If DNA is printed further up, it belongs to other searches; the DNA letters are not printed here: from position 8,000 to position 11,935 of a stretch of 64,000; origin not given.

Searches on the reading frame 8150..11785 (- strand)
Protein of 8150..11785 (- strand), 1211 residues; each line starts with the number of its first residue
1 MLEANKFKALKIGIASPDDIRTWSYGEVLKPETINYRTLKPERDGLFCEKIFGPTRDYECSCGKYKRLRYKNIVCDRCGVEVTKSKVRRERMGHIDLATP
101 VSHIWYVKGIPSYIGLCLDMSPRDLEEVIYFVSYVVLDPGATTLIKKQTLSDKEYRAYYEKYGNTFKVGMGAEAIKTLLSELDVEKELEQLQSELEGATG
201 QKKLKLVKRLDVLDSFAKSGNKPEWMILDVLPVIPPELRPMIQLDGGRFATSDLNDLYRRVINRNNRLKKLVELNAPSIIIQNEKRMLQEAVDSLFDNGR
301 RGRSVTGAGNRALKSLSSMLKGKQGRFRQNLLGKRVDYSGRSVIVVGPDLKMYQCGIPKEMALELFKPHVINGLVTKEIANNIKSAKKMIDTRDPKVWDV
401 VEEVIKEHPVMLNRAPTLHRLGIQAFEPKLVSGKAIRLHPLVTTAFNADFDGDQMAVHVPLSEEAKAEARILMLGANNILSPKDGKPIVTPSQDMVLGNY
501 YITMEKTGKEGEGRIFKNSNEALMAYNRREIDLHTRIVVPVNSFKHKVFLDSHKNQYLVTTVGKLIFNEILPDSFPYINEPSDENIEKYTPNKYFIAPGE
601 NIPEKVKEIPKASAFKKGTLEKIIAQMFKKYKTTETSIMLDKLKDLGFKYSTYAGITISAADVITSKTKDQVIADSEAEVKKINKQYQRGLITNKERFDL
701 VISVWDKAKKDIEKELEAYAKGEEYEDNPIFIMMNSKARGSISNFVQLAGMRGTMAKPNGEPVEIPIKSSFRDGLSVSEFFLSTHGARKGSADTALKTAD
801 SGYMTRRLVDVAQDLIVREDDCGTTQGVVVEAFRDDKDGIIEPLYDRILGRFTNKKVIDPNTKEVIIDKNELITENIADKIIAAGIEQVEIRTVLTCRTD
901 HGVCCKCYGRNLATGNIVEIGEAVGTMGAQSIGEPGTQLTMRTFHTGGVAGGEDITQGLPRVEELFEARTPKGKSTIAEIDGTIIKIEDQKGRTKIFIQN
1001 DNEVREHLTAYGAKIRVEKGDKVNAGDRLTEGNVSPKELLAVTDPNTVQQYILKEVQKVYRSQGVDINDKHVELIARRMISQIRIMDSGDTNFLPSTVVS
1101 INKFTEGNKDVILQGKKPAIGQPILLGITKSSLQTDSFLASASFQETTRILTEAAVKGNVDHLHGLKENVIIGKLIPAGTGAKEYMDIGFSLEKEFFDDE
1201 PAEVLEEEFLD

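Call 7: search_protein_families(library=pfam, proteins=[window:8150-11785:-], max_evalue=0.001)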
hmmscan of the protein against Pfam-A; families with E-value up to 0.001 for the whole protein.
window:8150-11785:- (1211 aa): 6 families
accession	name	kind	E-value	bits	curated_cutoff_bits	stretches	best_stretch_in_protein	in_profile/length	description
PF04997.17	RNA_pol_Rpb1_1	-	6.8e-87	292.1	39.7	1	5-331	2-312/312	RNA polymerase Rpb1, domain 1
PF04998.22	RNA_pol_Rpb1_5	-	6.3e-63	213.2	28.5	1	774-1134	1-265/267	RNA polymerase Rpb1, domain 5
PF00623.25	RNA_pol_Rpb1_2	-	6.3e-43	147.3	25.3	1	333-474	1-165/166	RNA polymerase Rpb1, domain 2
PF04983.23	RNA_pol_Rpb1_3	-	1.5e-41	142.5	28.9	1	478-663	1-162/162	RNA polymerase Rpb1, domain 3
PF05000.22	RNA_pol_Rpb1_4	-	8.4e-12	45.4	24.8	1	692-759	1-79/107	RNA polymerase Rpb1, domain 4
PF01551.29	Peptidase_M23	-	6.4e-05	23.5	28.7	0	969-1029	9-69/96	Peptidase family M23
